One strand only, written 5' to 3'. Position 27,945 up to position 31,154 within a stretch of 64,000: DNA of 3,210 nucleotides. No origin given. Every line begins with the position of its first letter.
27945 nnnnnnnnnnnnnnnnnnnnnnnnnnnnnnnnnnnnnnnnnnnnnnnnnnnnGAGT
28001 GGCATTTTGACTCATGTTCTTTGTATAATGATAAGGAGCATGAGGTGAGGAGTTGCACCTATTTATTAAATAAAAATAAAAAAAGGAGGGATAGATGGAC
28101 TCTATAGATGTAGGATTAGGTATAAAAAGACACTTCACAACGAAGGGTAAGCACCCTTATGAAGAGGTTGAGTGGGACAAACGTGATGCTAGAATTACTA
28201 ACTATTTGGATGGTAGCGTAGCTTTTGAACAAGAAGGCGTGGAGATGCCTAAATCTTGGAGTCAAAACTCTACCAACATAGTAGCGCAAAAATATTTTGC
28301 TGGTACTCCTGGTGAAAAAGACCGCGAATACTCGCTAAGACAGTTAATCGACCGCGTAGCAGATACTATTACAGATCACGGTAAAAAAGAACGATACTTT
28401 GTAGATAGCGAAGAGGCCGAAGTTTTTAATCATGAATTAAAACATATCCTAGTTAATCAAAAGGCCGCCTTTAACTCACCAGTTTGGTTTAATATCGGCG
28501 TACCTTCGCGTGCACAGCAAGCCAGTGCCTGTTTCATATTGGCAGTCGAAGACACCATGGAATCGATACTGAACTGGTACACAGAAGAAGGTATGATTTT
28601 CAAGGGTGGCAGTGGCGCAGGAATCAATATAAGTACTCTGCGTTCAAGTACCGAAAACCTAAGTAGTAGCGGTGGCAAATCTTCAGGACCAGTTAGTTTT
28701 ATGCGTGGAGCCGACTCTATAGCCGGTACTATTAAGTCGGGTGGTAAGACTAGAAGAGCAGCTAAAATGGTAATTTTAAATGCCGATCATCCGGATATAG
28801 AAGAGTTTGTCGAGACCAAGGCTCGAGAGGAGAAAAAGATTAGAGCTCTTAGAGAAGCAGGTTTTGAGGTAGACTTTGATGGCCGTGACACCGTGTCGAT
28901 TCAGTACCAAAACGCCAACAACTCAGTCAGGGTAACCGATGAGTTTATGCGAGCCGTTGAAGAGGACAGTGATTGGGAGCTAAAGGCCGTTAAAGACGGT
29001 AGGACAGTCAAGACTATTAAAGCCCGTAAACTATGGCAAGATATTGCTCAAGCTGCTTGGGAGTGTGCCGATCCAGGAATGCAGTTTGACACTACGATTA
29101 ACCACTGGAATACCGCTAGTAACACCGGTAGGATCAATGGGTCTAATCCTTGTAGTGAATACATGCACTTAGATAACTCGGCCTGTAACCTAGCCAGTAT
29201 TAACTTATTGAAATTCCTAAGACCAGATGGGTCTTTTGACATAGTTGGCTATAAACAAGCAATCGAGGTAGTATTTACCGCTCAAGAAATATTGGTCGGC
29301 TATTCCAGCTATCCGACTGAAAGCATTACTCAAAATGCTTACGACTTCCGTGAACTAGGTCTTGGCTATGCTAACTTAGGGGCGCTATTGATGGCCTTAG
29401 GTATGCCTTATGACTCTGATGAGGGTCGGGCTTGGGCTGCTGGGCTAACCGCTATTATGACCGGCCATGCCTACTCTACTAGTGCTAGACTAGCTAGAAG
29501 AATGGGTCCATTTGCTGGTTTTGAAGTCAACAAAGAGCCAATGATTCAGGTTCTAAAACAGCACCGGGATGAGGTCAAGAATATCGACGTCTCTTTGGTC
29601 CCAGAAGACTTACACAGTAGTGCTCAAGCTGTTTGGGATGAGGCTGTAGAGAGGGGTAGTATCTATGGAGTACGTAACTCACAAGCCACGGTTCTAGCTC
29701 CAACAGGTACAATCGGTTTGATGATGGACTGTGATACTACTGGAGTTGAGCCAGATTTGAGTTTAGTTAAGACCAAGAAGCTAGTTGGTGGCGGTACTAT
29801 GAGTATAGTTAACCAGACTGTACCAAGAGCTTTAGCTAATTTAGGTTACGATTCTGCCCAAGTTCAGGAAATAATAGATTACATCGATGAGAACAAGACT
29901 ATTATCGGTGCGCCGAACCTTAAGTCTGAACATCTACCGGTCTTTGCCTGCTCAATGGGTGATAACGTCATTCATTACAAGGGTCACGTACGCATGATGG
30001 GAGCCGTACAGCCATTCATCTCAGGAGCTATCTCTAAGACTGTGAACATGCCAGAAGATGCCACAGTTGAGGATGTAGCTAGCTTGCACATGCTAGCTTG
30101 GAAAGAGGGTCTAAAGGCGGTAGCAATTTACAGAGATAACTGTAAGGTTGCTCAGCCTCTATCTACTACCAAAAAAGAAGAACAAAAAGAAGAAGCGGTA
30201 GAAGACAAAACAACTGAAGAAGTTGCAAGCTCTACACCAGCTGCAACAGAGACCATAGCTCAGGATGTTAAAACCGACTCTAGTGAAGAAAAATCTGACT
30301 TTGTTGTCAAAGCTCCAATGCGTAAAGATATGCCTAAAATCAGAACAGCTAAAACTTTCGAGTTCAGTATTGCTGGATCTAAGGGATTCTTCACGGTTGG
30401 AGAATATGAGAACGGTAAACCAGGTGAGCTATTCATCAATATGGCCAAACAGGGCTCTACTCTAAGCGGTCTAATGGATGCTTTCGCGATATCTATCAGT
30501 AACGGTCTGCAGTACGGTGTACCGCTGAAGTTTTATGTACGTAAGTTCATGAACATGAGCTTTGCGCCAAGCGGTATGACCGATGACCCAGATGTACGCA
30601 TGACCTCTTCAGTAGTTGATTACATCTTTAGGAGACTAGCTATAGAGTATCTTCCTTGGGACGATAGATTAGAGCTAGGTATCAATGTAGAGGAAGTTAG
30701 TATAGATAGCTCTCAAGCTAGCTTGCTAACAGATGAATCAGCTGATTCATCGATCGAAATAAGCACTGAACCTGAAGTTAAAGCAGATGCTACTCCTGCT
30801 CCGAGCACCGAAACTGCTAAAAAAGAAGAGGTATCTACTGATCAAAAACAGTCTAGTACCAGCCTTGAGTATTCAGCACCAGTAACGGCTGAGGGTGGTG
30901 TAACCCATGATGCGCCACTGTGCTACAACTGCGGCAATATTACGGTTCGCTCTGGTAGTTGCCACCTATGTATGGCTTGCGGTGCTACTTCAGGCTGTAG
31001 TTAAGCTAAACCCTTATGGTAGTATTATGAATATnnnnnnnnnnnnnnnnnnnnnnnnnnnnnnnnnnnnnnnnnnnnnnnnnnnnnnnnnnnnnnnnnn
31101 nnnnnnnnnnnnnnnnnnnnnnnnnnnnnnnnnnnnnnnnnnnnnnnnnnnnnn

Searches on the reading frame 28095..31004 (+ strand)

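Call 49: search_protein_families(library=pfam, proteins=[window:28095-31004:+])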
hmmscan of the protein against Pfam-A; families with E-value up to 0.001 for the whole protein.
window:28095-31004:+ (969 aa): 4 families
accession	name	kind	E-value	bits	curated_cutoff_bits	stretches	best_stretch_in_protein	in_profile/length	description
PF02867.20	Ribonuc_red_lgC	-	3.8e-148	494.8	23.9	1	144-679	1-523/523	Ribonucleotide reductase, barrel domain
PF08471.15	Ribonuc_red_2_N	-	4.7e-20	72.2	27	1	39-122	1-103/103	Class II vitamin B12-dependent ribonucleotide reductase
PF12637.14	TSCPD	-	3.7e-10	40.4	22.8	1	762-850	14-86/88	TSCPD domain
PF00317.26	Ribonuc_red_lgN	-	0.00069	20.1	28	0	56-138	4-76/77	Ribonucleotide reductase, all-alpha domain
